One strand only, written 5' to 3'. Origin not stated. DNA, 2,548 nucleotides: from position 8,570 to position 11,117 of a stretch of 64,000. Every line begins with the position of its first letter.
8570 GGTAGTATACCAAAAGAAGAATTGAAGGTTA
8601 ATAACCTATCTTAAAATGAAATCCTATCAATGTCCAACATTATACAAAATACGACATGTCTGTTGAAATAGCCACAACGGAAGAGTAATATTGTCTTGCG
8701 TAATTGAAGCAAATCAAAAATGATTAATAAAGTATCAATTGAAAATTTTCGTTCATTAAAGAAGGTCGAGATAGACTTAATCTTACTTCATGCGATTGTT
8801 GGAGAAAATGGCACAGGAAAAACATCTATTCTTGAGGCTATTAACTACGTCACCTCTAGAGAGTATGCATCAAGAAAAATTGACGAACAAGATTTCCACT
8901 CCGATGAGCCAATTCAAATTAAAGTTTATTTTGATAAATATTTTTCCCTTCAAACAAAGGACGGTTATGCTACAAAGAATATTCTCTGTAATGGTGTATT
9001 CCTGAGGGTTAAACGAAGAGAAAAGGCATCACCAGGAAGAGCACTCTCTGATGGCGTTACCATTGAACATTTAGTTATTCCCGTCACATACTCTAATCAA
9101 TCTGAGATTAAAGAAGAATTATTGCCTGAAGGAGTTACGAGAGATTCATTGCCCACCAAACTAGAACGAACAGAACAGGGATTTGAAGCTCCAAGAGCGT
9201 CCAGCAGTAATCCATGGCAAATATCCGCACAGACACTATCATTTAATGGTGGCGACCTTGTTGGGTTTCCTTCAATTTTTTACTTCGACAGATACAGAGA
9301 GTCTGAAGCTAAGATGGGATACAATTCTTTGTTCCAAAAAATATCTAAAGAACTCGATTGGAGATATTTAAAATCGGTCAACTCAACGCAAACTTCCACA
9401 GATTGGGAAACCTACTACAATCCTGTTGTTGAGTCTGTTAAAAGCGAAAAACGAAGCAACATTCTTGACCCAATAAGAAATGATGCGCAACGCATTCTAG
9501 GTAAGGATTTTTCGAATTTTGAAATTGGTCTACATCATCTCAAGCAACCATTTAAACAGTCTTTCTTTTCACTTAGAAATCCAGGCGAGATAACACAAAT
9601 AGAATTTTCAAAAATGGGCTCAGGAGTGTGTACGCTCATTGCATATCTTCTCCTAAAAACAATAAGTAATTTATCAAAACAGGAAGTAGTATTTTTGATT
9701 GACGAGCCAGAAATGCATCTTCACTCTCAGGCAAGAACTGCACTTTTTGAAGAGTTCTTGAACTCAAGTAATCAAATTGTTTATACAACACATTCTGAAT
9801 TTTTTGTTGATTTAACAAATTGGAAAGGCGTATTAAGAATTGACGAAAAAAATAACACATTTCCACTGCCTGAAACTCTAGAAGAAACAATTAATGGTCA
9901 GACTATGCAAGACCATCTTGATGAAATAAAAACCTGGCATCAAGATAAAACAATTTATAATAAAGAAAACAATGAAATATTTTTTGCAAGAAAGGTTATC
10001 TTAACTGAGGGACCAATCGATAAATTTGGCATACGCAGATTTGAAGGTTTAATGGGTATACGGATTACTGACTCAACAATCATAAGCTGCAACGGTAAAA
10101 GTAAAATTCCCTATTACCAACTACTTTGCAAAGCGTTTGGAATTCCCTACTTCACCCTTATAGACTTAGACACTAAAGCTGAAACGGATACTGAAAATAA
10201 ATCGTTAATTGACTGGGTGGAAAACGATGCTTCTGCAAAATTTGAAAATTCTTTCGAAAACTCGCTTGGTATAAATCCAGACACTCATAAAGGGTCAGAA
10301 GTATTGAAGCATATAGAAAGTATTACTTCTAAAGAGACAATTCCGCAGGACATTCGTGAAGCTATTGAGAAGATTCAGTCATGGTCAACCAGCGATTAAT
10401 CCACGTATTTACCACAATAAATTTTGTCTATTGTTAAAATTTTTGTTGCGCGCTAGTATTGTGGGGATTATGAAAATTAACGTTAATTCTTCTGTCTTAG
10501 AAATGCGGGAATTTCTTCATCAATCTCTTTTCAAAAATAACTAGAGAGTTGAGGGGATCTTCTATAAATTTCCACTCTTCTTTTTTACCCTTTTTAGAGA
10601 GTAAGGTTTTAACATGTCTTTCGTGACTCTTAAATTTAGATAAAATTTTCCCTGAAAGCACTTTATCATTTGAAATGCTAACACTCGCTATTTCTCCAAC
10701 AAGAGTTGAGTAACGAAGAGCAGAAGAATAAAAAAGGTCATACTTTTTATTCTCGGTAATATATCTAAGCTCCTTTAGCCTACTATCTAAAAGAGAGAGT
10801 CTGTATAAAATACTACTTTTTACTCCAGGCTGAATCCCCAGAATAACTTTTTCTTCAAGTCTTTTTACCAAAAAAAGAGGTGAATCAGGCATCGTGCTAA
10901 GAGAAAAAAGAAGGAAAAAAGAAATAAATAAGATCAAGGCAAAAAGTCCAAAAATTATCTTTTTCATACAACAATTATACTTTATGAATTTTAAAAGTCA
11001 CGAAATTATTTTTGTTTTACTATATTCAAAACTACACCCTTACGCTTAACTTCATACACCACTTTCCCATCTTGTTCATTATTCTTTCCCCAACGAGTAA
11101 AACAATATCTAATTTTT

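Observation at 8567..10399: Stand-alone class 1 OLD-family ATPase-Toprim nuclease (GajA-like without GajB) with its own promoter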

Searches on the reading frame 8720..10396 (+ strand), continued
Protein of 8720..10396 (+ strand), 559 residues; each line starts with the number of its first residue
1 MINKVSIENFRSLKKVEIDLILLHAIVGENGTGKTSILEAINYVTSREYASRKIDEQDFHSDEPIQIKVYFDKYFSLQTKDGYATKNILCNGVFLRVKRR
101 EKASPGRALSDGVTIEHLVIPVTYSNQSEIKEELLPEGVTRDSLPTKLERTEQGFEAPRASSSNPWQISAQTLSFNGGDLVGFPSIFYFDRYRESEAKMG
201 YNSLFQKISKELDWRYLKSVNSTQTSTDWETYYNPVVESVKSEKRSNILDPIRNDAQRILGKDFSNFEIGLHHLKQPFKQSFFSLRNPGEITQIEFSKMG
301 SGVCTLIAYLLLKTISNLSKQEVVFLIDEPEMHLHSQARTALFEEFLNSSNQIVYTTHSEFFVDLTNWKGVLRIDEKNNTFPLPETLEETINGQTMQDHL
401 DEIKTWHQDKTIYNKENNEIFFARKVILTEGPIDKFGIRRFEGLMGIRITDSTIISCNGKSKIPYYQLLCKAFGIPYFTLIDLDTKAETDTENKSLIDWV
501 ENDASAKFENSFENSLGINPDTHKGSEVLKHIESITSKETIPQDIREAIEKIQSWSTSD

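Call 41: search_dna_similar(query=window:8720-10396:+, collection=phages, mode=protein, max_rows=15)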
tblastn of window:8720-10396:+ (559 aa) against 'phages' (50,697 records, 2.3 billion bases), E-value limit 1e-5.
Records with a match: 5; places in all: 5; records where one place covers at least 80% of the query: 0.
Best place of each record, by identity: <60% 5.
By first word of the organism name: Burkholderia 2; Rhizobium 2; Bacteriophage 1.
By host as written in the record: Burkholderia cenocepacia strain C6433 2; - 1; Rhizobium phaseoli Y3_56 1; Rhizobium phaseoli Y3_1 1.
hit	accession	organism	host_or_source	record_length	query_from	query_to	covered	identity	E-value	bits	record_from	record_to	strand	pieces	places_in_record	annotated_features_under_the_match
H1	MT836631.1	Bacteriophage sp.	human fecal samples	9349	300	484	33%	27.1%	9e-10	68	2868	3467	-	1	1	record has no annotation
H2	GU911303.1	Burkholderia phage KS5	Burkholderia cenocepacia strain C6433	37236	292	485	35%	24.4%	8e-8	61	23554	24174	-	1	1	28: gp28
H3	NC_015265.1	Burkholderia phage KS5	Burkholderia cenocepacia strain C6433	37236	292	485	35%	24.4%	8e-8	61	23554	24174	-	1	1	28: ATP-dependent endonuclease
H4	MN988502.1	Rhizobium phage RHph_Y3_56_1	Rhizobium phaseoli Y3_56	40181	324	485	26%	31.8%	1e-6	78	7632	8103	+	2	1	putative ATP-dependent endonuclease protein | TOPRIM domain-containing protein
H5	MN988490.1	Rhizobium phage RHph_Y3_1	Rhizobium phaseoli Y3_1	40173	324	485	26%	31.8%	1e-6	78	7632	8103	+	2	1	putative ATP-dependent endonuclease protein | TOPRIM domain-containing protein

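Call 42: search_protein_families(library=phrogs, proteins=[window:8720-10396:+], max_evalue=0.001)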
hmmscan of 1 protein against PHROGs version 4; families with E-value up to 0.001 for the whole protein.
window:8720-10396:+ (559 aa): 14 families
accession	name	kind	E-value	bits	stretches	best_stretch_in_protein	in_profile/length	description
phrog_4747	-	unknown function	4e-46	159.3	1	1-513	2-534/610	-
phrog_7507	-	unknown function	3e-16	60.8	2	309-367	395-454/483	-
phrog_8323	-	unknown function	1.5e-15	57.7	1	2-406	51-407/623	-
phrog_9802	-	unknown function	8.7e-14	52.4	2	276-364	245-329/438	-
phrog_5836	-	unknown function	3.1e-11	43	1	25-359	52-346/1071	-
phrog_3940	-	unknown function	5.9e-11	42.8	1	1-77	4-75/537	-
phrog_1499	-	unknown function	5e-10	40.2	1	2-82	5-85/427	-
phrog_8066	-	unknown function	6.1e-09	36.2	0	23-72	189-238/522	-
phrog_19212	-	unknown function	5e-08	33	1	2-42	3-46/550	-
phrog_77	-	DNA, RNA and nucleotide metabolism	7.3e-08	32.4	1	2-44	298-343/967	SbcC-like subunit of palindrome specific endonuclease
phrog_21420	-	unknown function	7.3e-08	32.3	1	297-364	504-571/654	-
phrog_10445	-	unknown function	4.6e-06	27.1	1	2-43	5-46/296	-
phrog_14430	-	unknown function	7.6e-06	26.4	0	4-81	4-82/444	-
phrog_293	-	moron, auxiliary metabolic gene and host takeover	0.00063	18.8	0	25-43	167-185/1058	ABC transporter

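Call 58: find_encoding_contigs(protein=P0116, flank=6000, max_places=1)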
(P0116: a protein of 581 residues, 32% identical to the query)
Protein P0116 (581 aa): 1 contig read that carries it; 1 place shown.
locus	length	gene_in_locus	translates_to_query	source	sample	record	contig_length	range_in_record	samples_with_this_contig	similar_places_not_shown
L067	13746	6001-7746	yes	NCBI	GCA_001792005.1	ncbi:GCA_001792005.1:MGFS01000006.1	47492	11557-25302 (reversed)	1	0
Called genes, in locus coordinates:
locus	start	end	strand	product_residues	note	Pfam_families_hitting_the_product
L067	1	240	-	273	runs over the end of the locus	-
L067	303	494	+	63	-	PF12728:HTH_17, PF13411:MerR_1, PF00376:MerR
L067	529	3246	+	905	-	PF04313:HSDR_N (weak), PF00270:DEAD, PF04851:ResIII, PF18766:SWI2_SNF2, PF00271:Helicase_C (weak), PF08463:EcoEI_R_C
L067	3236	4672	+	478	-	PF12161:HsdM_N, PF02384:N6_Mtase, PF07669:Eco57I (weak)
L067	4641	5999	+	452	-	PF01420:Methylase_S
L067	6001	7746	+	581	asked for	PF02463:SMC_N, PF11398:DUF2813 (faint), PF13175:AAA_15, PF13476:AAA_23, PF13555:AAA_29 (weak), PF13304:AAA_21, PF13175:AAA_15, PF20469:OLD-like_TOPRIM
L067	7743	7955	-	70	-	PF13560:HTH_31, PF12844:HTH_19 (weak), PF01381:HTH_3, PF13413:HTH_25 (weak), PF13443:HTH_26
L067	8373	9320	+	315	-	PF18780:HNH_repeat (faint)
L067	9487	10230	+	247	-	PF05175:MTS (weak), PF01135:PCMT, PF01209:Ubie_methyltran, PF13489:Methyltransf_23, PF13649:Methyltransf_25, PF13847:Methyltransf_31, PF08241:Methyltransf_11, PF08242:Methyltransf_12, +4 more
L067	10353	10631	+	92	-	-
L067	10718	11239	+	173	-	-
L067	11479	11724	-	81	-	-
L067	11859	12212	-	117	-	PF12663:DUF3788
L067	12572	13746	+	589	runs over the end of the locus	PF00664:ABC_membrane, PF00005:ABC_tran, PF02463:SMC_N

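Call 59: find_encoding_contigs(protein=P0009, flank=6000, max_places=1)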
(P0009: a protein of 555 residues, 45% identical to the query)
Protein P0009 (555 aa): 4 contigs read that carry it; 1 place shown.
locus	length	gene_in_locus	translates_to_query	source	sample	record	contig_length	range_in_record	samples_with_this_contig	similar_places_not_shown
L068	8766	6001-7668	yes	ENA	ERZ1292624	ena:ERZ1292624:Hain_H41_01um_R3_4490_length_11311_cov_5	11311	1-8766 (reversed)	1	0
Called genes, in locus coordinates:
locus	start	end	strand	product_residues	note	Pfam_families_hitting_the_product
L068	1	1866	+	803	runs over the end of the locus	PF02190:LON_substr_bdg, PF00004:AAA, PF07728:AAA_5, PF22667:Lon_lid, PF05362:Lon_C, PF13541:ChlI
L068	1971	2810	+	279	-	PF18643:RE_BsaWI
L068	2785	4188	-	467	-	PF01726:LexA_DNA_bind, PF00717:Peptidase_S24, PF01555:N6_N4_Mtase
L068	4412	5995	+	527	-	-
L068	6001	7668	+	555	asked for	PF02463:SMC_N (faint), PF11398:DUF2813 (weak), PF13175:AAA_15, PF13476:AAA_23, PF13304:AAA_21, PF20469:OLD-like_TOPRIM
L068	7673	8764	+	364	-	?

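Call 60: find_encoding_contigs(protein=P0007, flank=6000, max_places=1)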
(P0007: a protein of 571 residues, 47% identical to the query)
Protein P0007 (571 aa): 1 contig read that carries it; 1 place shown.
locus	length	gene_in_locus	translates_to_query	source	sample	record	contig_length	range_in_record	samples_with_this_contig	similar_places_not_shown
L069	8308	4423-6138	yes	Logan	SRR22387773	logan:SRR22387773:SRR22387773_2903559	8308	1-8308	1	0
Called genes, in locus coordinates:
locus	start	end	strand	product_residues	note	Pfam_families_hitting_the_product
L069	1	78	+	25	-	?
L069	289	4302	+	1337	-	PF13195:DUF4011, PF00270:DEAD (weak), PF13086:AAA_11, PF13245:AAA_19 (faint), PF13604:AAA_30 (weak), PF13086:AAA_11, PF13087:AAA_12, PF18741:MTES_1575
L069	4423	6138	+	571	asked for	PF02463:SMC_N (weak), PF11398:DUF2813 (weak), PF13175:AAA_15, PF13476:AAA_23, PF13304:AAA_21 (weak), PF20469:OLD-like_TOPRIM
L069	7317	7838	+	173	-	-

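Call 69: search_protein_representatives(protein=window:8720-10396:+)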
Query: 559 residues. Proteins with E-value up to 0.001 (for the whole library): 5328; up to 1e-10: 805; up to 1e-30: 82. The best 150 are listed.
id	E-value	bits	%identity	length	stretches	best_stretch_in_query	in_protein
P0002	5.6e-209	711.8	57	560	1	1-556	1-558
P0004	6.5e-196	668.7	55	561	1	2-558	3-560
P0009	4.5e-155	533.9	46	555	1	2-557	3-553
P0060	5.7e-135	467.5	42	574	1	2-557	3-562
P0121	2.1e-127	442.6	43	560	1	2-557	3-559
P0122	2.2e-125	435.9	40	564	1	2-555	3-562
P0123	1.4e-124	433.3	42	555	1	2-556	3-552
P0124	1.4e-116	406.9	38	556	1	1-559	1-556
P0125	5.1e-116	405.0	40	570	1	2-558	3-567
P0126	9.9e-115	400.8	39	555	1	2-555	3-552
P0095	3.6e-114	398.9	40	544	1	2-553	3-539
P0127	4.9e-113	395.2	40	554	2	150-546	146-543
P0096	1.3e-112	393.8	40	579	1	2-557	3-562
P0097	2.2e-112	393.0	41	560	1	24-555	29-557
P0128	4.8e-110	385.3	37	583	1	2-556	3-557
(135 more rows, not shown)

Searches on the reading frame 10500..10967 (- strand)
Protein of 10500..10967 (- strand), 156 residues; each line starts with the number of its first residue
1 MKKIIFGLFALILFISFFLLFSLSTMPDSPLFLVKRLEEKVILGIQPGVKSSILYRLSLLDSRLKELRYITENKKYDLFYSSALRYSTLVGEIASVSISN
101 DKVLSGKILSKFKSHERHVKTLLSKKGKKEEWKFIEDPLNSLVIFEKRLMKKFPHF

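Call 18: search_protein_families(library=pfam, proteins=[window:10500-10967:-], max_evalue=0.01)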
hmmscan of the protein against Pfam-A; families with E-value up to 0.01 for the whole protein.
window:10500-10967:- (156 aa): 1 family
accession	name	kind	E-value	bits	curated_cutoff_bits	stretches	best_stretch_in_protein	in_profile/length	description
PF18915.5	DUF5667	-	0.0001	23.1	27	1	25-96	2-73/99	Domain of unknown function (DUF5667)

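Call 51: search_protein_families(library=padloc, proteins=[window:10500-10967:-], max_evalue=0.001)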
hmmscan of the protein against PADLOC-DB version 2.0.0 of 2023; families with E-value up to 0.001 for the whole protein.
window:10500-10967:- (156 aa): 0 families
